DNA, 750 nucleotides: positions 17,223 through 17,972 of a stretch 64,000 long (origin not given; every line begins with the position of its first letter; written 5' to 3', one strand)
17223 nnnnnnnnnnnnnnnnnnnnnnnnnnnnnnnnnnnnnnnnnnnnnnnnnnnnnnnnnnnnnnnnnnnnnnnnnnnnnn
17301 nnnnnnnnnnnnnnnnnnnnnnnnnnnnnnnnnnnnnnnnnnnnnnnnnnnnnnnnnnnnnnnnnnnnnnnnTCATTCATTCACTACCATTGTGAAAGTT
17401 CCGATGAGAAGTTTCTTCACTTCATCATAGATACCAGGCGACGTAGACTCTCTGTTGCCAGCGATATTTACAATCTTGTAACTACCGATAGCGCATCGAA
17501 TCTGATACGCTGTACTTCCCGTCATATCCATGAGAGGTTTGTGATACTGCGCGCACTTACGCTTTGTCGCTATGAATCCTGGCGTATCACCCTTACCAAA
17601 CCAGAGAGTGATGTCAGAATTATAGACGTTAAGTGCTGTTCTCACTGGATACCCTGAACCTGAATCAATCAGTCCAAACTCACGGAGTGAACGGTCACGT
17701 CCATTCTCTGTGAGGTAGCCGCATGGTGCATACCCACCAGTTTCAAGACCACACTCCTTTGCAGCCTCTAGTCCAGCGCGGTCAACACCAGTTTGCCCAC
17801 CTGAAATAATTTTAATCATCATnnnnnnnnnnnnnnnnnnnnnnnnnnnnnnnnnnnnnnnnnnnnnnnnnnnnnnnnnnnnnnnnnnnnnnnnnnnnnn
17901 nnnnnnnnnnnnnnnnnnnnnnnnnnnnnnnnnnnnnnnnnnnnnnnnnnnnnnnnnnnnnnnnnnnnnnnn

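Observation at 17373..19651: RtcB ligase next to a translationally coupled P-loop kinase and SLOG (YpsA-like) protein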

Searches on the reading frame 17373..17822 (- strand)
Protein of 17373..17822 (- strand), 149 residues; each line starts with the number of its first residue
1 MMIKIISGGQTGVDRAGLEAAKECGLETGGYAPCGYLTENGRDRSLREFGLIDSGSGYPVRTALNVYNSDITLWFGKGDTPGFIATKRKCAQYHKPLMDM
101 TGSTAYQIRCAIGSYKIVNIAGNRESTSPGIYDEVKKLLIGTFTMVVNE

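Call 4: search_protein_families(library=pfam, proteins=[window:17373-17822:-], max_evalue=0.01)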
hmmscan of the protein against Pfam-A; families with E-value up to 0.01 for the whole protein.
window:17373-17822:- (149 aa): 1 family
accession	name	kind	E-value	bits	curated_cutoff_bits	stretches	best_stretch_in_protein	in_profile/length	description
PF12694.12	cpYpsA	-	6e-26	91.4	26.2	1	5-139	1-141/145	Circularly permutated YpsA SLOG family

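Call 5: search_protein_families(library=phrogs, proteins=[window:17373-17822:-], max_evalue=0.001)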
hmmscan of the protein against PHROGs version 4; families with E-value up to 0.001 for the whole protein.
window:17373-17822:- (149 aa): 0 families

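Call 6: search_protein_families(library=ncbifam, proteins=[window:17373-17822:-], max_evalue=0.01)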
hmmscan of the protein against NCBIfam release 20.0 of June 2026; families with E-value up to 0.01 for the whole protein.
window:17373-17822:- (149 aa): 0 families

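Call 11: search_dna_similar(query=window:17373-17822:-, collection=phages, mode=protein, max_rows=40)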
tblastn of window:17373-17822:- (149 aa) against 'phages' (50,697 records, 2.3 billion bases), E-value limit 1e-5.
Records with a match: 11; places in all: 11; records where one place covers at least 80% of the query: 11.
Best place of each record, by identity: <60% 11.
By first word of the organism name: Maribacter 8; IAS 2; Virus 1.
By host as written in the record: Maribacter forsetii DSM18668 8; Homo sapiens 2; - 1.
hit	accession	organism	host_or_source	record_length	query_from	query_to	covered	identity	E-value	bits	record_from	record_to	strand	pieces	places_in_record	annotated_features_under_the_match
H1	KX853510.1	Virus Rctr197k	enrichment culture DAMO/AAA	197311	1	140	94%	37.3%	3e-14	74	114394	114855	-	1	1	similar to conserved hypothetical protein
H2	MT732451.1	Maribacter phage Molly_1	Maribacter forsetii DSM18668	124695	1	126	85%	40.9%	3e-22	97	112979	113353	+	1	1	SLOG family protein | hypothetical protein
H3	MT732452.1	Maribacter phage Molly_2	Maribacter forsetii DSM18668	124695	1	126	85%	40.9%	3e-22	97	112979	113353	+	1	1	SLOG family protein | hypothetical protein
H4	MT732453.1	Maribacter phage Molly_3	Maribacter forsetii DSM18668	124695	1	126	85%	40.9%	3e-22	97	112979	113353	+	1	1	SLOG family protein | hypothetical protein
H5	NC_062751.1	Maribacter phage Molly_1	Maribacter forsetii DSM18668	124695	1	126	85%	40.9%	3e-22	97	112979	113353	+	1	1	SLOG family protein | hypothetical protein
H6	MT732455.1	Maribacter phage Molly_5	Maribacter forsetii DSM18668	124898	1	126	85%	40.9%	3e-22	97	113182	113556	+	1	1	SLOG family protein | hypothetical protein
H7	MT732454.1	Maribacter phage Molly_4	Maribacter forsetii DSM18668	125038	1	126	85%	40.9%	3e-22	97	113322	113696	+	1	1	SLOG family protein | hypothetical protein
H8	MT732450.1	Maribacter phage Colly_1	Maribacter forsetii DSM18668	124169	1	126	85%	40.9%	5e-22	96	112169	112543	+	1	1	SLOG family protein | hypothetical protein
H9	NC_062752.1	Maribacter phage Colly_1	Maribacter forsetii DSM18668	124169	1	126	85%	40.9%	5e-22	96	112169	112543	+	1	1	SLOG family protein | hypothetical protein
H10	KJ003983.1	IAS virus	Homo sapiens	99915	4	126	83%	41.8%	2e-19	89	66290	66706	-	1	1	record has no annotation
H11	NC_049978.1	IAS virus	Homo sapiens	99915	4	126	83%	41.8%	2e-19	89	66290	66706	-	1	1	molybdenum carrier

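Call 12: get_annotated_region(hit=H2, flank=5000)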
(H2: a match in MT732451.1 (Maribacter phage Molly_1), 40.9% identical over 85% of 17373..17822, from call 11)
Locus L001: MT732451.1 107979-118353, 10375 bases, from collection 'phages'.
description: Maribacter phage Molly_1, complete genome.
organism: Maribacter phage Molly_1 (NCBI taxid 2745685)
taxonomy: Viruses; Duplodnaviria; Heunggongvirae; Uroviricota; Caudoviricetes; Molycolviridae; Mollyvirus; Mollyvirus molly
host: Maribacter forsetii DSM18668; source: surface seawater; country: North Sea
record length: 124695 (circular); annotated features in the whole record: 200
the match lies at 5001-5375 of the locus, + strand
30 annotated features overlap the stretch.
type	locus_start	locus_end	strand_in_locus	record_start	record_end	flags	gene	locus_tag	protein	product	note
CDS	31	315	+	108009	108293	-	-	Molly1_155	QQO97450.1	hypothetical protein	-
CDS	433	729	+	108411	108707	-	-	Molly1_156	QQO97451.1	hypothetical protein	-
CDS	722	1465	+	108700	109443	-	-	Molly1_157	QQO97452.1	hypothetical protein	-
CDS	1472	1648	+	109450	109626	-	-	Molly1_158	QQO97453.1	hypothetical protein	-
CDS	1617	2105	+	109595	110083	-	-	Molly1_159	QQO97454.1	hypothetical protein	-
CDS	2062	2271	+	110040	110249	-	-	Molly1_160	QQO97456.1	hypothetical protein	-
CDS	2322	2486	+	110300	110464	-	-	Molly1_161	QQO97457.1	hypothetical protein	-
CDS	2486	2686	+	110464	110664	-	-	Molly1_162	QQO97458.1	hypothetical protein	-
CDS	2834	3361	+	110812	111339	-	-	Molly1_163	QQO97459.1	hypothetical protein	-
CDS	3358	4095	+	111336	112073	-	-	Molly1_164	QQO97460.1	hypothetical protein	-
CDS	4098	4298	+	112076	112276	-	-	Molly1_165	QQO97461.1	hypothetical protein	-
CDS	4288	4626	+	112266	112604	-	-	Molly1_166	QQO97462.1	hypothetical protein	-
CDS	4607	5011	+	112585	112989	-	-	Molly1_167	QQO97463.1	hypothetical protein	-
CDS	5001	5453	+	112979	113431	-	-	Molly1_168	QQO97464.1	SLOG family protein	Circularly permutated YpsA SLOG family; SLOG family YpsA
CDS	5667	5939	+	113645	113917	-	-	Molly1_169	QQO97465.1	hypothetical protein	-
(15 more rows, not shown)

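Call 13: get_annotated_region(hit=H11, flank=5000)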
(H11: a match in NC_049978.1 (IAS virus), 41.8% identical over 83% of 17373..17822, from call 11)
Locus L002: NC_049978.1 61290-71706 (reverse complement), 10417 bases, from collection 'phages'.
description: IAS virus, complete genome.
organism: IAS virus (NCBI taxid 1450749)
taxonomy: Viruses; Duplodnaviria; Heunggongvirae; Uroviricota; Caudoviricetes; Crassvirales; Steigviridae; Asinivirinae; Paundivirus; Paundivirus hollandii
host: Homo sapiens; source: stool samples; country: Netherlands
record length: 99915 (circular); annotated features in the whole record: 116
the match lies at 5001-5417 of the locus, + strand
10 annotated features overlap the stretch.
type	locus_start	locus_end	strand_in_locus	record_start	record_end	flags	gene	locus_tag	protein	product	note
CDS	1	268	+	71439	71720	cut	-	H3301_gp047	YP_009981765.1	hypothetical protein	-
CDS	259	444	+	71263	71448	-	-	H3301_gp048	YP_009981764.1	hypothetical protein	-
CDS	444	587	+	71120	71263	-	-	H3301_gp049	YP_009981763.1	hypothetical protein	-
CDS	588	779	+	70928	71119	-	-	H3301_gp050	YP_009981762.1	hypothetical protein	-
CDS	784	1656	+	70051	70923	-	-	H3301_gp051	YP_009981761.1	flavin-dependent thymidylate synthase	-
CDS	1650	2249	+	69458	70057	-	-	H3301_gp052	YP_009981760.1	hypothetical protein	-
CDS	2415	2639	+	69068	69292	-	-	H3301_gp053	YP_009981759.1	hypothetical protein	-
CDS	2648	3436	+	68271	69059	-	-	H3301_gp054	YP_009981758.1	von Willebrand factor type A-like domain containing protein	-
CDS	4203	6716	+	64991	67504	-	-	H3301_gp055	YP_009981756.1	molybdenum carrier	-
CDS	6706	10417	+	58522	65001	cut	-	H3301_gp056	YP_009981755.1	RNA polymerase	-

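Call 14: get_annotated_region(hit=H1, flank=5000)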
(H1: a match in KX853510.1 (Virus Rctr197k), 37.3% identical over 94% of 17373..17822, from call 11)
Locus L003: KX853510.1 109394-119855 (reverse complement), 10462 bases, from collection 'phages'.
description: Virus Rctr197k, partial genome.
organism: Virus Rctr197k (NCBI taxid 1924548)
taxonomy: Viruses; Duplodnaviria; Heunggongvirae; Uroviricota; Caudoviricetes
host: -; source: enrichment culture DAMO/AAA; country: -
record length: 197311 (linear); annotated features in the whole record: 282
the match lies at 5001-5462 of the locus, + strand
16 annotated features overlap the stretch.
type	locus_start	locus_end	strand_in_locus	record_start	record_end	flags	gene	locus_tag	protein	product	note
CDS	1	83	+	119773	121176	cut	-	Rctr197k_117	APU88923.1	transposase-like protein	-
repeat_region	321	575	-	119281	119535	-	-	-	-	CRISPR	-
CDS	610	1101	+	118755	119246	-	-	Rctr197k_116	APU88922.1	hypothetical protein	-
CDS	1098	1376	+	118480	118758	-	-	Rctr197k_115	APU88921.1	hypothetical protein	-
CDS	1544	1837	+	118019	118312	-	-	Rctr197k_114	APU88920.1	hypothetical protein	-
CDS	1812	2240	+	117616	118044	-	-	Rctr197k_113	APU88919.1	hypothetical protein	-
CDS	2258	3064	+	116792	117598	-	-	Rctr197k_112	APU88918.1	hypothetical protein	-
misc_feature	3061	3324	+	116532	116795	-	-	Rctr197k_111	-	-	similar to hypothetical protein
CDS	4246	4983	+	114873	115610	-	-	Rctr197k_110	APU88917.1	hypothetical protein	-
misc_feature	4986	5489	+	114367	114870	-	-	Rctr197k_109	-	-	similar to conserved hypothetical protein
misc_feature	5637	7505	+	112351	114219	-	-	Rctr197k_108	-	-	similar to similar to transposase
repeat_region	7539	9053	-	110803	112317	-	-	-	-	CRISPR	-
misc_feature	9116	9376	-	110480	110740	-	-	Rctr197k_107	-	-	similar to hypothetical protein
misc_feature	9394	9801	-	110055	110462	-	-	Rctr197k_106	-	-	similar to hypothetical protein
CDS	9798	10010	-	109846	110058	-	-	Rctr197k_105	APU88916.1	hypothetical protein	-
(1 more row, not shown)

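Call 15: find_homologous_proteins(query=window:17373-17822:-, max_evalue=0.00001)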
Query window:17373-17822:- (149 aa): 1110 proteins with E <= 0.00001 among 1152 candidates; the best 120 are listed.
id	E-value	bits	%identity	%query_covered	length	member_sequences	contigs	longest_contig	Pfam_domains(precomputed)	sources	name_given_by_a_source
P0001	1.4e-95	335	100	100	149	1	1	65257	PF12694.13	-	-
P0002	2.2e-76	273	81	99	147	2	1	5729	PF12694.13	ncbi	-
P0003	9.3e-72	258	77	99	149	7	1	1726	PF12694.13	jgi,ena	-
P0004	1.0e-70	255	74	99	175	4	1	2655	PF12694.13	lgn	-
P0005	3.5e-52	194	64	98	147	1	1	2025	PF12694.13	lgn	-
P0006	1.4e-48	183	57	95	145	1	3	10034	PF12694.13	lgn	-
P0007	5.3e-47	178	62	92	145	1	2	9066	PF12694.13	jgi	-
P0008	3.5e-45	172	55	99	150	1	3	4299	PF12694.13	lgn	-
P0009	1.4e-44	170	56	99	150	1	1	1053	PF12694.13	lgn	-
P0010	3.1e-42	162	55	97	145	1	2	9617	PF12694.13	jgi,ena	jgi:hypothetical protein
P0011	4.5e-42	162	53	97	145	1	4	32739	PF12694.13,PF18306.7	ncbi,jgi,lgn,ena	jgi:hypothetical protein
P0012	1.0e-40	157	56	93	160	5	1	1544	PF12694.13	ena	-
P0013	2.2e-40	156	56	95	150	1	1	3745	PF12694.13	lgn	-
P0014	2.0e-39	153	53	92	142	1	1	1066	PF12694.13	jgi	jgi:hypothetical protein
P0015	5.5e-39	152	55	93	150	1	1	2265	PF12694.13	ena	-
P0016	5.6e-39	152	52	95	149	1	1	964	PF12694.13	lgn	-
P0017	2.0e-37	146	52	95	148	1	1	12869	PF12694.13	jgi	jgi:hypothetical protein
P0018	1.6e-36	144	56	88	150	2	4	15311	PF12694.13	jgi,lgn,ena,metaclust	metaclust:\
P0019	6.0e-36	142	57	79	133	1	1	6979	PF12694.13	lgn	-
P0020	2.4e-35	140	49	97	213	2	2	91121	PF12694.13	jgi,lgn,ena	jgi:hypothetical protein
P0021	3.5e-35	139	50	86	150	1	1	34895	PF12694.13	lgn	-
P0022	7.5e-35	138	51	89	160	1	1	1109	PF12694.13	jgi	-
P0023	1.3e-34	137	53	91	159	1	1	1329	PF12694.13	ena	-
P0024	3.4e-34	136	50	98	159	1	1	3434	PF12694.13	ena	-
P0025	5.7e-34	135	53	96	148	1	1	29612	PF12694.13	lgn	-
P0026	1.3e-33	134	49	92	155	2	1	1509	PF12694.13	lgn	-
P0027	5.6e-33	132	50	96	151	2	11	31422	PF12694.13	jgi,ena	-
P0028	8.2e-33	132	53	89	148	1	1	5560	PF12694.13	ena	-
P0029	2.4e-32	130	49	95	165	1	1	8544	PF12694.13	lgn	-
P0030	2.7e-32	130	50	94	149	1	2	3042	PF12694.13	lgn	-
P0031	9.7e-32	128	49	91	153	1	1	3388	PF12694.13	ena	-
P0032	1.2e-31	128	47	97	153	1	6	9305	PF12694.13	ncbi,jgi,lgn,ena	-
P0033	1.4e-31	128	53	85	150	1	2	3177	PF12694.13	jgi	jgi:hypothetical protein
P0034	1.6e-31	127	45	97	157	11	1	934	PF12694.13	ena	-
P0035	1.6e-31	127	49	94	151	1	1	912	PF12694.13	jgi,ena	-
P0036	2.0e-31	127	47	97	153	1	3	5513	PF12694.13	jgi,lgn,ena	-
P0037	2.4e-31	127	48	98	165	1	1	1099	PF12694.13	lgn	-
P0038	2.9e-31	127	50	89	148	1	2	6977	PF12694.13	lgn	-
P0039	6.4e-31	125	47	96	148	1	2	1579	PF12694.13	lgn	-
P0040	7.4e-31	125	50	95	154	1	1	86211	PF12694.13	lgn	-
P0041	7.5e-31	125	50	91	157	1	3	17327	PF12694.13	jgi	jgi:hypothetical protein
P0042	1.3e-30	124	49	99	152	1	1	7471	PF12694.13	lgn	-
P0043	1.3e-30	124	48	93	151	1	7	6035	PF12694.13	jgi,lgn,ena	-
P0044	1.5e-30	124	50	96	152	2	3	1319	PF12694.13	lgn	-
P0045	1.7e-30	124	46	93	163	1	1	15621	PF12694.13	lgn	-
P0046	1.8e-30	124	48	94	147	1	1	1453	PF12694.13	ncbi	-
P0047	2.5e-30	123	47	91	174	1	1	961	PF12694.13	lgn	-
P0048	2.5e-30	123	46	91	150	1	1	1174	PF12694.13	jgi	jgi:hypothetical protein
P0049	5.0e-30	123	48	94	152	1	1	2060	PF12694.13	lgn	-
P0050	5.2e-30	122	48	94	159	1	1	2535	PF12694.13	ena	-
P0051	5.5e-30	122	46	93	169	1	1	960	PF12694.13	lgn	-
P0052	6.0e-30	122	50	89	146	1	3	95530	PF12694.13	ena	-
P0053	8.0e-30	122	48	94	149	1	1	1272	PF12694.13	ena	-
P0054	8.8e-30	122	44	98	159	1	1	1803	PF12694.13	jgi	-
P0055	2.0e-29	121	47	93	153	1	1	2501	PF12694.13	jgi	jgi:hypothetical protein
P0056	4.4e-29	119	51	91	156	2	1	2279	PF12694.13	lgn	-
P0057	4.9e-29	119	45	93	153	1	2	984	PF12694.13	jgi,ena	-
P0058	5.0e-29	119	49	96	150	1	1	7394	PF12694.13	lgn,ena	-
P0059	6.7e-29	119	46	94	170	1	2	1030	PF12694.13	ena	-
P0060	6.8e-29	119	48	94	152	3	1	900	PF12694.13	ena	-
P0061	7.2e-29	119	46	96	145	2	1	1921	PF12694.13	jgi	-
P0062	8.5e-29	119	49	93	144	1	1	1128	PF12694.13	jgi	-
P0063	9.0e-29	118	45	96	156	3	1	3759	PF12694.13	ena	-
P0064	1.0e-28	118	48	94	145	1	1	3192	PF12694.13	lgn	-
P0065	1.0e-28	118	48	92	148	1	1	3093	PF12694.13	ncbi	-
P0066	1.4e-28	118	47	96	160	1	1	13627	PF12694.13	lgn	-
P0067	1.7e-28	118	45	98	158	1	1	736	PF12694.13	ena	-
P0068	2.7e-28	117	45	96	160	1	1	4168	PF12694.13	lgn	-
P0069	2.7e-28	117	47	100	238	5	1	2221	PF12694.13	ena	-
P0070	2.9e-28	117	48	93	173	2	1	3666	PF12694.13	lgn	-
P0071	3.0e-28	117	46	93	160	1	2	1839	PF12694.13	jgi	jgi:hypothetical protein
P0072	3.3e-28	117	42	100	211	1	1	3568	PF12694.13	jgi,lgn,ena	-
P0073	3.4e-28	117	44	98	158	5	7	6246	PF12694.13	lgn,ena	-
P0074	4.0e-28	116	46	95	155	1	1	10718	PF12694.13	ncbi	-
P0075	4.5e-28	116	47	97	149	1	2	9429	PF12694.13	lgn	-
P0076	4.7e-28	116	46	95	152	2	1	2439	PF12694.13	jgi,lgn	-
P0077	4.7e-28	116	48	91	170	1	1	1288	PF12694.13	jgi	jgi:hypothetical protein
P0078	5.2e-28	116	45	99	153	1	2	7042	PF12694.13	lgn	-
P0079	5.2e-28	116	46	91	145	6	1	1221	PF12694.13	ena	-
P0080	6.0e-28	116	47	87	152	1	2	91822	PF12694.13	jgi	jgi:hypothetical protein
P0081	7.1e-28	116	45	96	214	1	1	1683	PF12694.13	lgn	-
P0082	7.8e-28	115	47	97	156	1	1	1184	PF12694.13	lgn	-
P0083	7.9e-28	115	45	96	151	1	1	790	PF12694.13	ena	-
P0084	9.1e-28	115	50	83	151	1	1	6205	PF12694.13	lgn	-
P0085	1.2e-27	115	45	99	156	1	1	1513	PF12694.13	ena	-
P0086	1.2e-27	115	45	96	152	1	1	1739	PF12694.13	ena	-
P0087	1.3e-27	115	47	91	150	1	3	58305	PF12694.13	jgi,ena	-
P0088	1.3e-27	115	49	93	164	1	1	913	PF12694.13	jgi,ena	-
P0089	1.6e-27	114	48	94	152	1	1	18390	PF12694.13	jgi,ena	-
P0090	2.0e-27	114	41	93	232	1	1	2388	PF12694.13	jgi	jgi:hypothetical protein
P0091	2.3e-27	114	48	87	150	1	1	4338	PF12694.13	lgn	-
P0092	3.1e-27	113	46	95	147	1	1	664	PF12694.13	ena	-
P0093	3.2e-27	113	42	100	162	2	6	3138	PF12694.13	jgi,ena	-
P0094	3.3e-27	113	46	92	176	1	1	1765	PF12694.13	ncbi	-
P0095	3.3e-27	113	43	93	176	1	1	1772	PF12694.13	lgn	-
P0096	3.3e-27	113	46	95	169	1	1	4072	PF12694.13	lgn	-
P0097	3.5e-27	113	47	94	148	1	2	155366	PF12694.13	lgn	-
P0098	3.7e-27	113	46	96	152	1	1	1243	PF12694.13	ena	-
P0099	3.8e-27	113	45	98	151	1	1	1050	PF12694.13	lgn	-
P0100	3.8e-27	113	45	99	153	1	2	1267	PF12694.13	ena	-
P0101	3.9e-27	113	48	94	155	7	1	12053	PF12694.13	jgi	-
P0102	4.2e-27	113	45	95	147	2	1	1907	PF12694.13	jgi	jgi:hypothetical protein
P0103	4.8e-27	113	47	94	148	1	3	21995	PF12694.13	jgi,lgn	-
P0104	4.9e-27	113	49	93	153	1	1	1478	PF12694.13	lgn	-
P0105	5.3e-27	113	48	94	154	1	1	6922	PF12694.13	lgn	-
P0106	6.1e-27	112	45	95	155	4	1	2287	PF12694.13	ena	-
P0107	6.7e-27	112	46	99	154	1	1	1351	PF12694.13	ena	-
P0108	6.9e-27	112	45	96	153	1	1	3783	PF12694.13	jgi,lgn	jgi:hypothetical protein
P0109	7.0e-27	112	42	99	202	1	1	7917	PF12694.13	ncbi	-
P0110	8.2e-27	112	41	97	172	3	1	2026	PF12694.13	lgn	-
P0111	8.8e-27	112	42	98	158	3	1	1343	PF12694.13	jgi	jgi:hypothetical protein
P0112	1.1e-26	112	43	91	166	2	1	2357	PF12694.13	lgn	-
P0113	1.1e-26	112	44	94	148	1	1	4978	PF12694.13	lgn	-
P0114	1.1e-26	112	46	94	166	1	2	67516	PF12694.13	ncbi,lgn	-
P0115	1.3e-26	111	45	96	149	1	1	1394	PF12694.13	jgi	jgi:hypothetical protein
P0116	1.7e-26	111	48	96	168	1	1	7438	PF12694.13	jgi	jgi:hypothetical protein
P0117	1.9e-26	111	45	93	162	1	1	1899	PF12694.13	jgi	jgi:hypothetical protein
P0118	2.1e-26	111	48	94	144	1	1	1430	PF12694.13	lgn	-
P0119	2.1e-26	111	48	94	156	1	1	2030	PF12694.13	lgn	-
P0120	2.7e-26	110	48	94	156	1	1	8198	PF12694.13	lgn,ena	-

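Call 16: find_related_loci(query=window:17373-17822:-, collection=viral_contigs, flank=6000)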
Query window:17373-17822:- (149 aa) in viral_contigs; peptide patterns used: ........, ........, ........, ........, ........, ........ (x = any residue, [..] = any of these).
10 stretches matched a pattern, but none encodes a relative of the query by tblastn (E <= 1e-3).

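Call 18: find_related_loci(query=A1, collection=viral_contigs, flank=6000)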
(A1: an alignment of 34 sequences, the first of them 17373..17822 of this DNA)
Query A1 (149 aa) in viral_contigs; peptide patterns used: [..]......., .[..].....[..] (x = any residue, [..] = any of these).
354 stretches matched a pattern; 305 encode a relative of the query (tblastn E <= 1e-3); the best 80 are kept; 80 distinct loci.
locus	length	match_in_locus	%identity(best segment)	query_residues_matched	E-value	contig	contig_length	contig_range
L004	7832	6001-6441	80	3-149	4e-79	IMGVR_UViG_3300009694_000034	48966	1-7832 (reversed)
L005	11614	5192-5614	50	1-139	2e-35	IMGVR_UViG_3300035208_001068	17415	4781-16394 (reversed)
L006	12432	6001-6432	47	2-144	1e-34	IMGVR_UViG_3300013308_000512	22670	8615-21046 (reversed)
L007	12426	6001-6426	48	1-139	2e-33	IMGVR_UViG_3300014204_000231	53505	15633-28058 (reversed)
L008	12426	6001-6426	48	1-139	2e-33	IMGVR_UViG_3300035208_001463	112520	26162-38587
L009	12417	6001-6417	47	1-136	4e-33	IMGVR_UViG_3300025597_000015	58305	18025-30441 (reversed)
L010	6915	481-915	46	1-143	5e-33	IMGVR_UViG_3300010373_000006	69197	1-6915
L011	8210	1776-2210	44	1-144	4e-32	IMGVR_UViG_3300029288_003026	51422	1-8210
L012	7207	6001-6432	49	2-144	6e-32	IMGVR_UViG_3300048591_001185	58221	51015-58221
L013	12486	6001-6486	46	4-146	3e-32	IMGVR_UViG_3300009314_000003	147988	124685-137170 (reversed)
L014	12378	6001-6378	46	3-126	7e-32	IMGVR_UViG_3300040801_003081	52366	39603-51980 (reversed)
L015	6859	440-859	45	1-139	2e-31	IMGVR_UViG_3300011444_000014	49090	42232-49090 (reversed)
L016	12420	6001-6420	45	1-139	2e-31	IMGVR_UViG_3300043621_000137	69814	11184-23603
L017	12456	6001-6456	44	5-139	7e-31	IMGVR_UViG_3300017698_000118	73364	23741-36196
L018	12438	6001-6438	44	3-144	6e-31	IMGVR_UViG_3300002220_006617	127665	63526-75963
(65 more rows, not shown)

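Call 23: search_solved_structures(query=A1, max_evalue=1, show_alignments=2)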
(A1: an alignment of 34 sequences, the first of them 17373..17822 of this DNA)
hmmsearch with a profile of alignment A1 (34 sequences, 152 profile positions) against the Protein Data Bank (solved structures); distinct sequences matched with E-value up to 1: 1.
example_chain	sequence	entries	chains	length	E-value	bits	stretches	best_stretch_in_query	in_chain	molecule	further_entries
3imk_A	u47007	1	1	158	2.7e-30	108.3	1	2-143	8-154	Putative molybdenum carrier protein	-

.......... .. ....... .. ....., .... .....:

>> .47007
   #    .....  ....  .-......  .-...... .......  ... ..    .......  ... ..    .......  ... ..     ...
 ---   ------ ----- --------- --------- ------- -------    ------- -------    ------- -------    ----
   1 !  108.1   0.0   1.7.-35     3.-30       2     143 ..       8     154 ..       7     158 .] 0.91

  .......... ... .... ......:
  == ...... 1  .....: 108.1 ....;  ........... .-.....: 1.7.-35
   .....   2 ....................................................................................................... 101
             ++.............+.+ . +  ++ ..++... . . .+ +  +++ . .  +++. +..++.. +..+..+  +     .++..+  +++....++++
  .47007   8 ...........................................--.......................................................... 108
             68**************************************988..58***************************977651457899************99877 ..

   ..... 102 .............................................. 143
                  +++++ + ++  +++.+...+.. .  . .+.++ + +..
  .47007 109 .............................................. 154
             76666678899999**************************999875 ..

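Call 41: predict_structure(alignment_id=A1)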
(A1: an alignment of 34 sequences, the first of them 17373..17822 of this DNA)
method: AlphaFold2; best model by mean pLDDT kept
length: 149 residues; sequences in the alignment: 34
mean_pLDDT: 96.8   pTM: 0.91
mean pLDDT of the five models: 96.8, 96.7, 96.6, 96.3, 96.3
residues with pLDDT >= 90: 145; 70-90: 3; 50-70: 1; < 50: 0
segments of 3 or more residues with pLDDT < 50: none
pLDDT, mean of each block of 10 residues (from residue 1): 93 97 98 96 97 96 98 97 97 98 98 97 96 98 96
secondary structure, 60 per line:
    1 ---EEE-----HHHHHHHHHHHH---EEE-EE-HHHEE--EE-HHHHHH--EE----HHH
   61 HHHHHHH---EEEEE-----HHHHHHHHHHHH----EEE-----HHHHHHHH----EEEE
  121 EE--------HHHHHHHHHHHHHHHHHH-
elements in order: E4-6 H12-23 E27-29 H44-49 H58-67 E71-75 H81-92 E97-99 H105-112 E117-122 H131-148
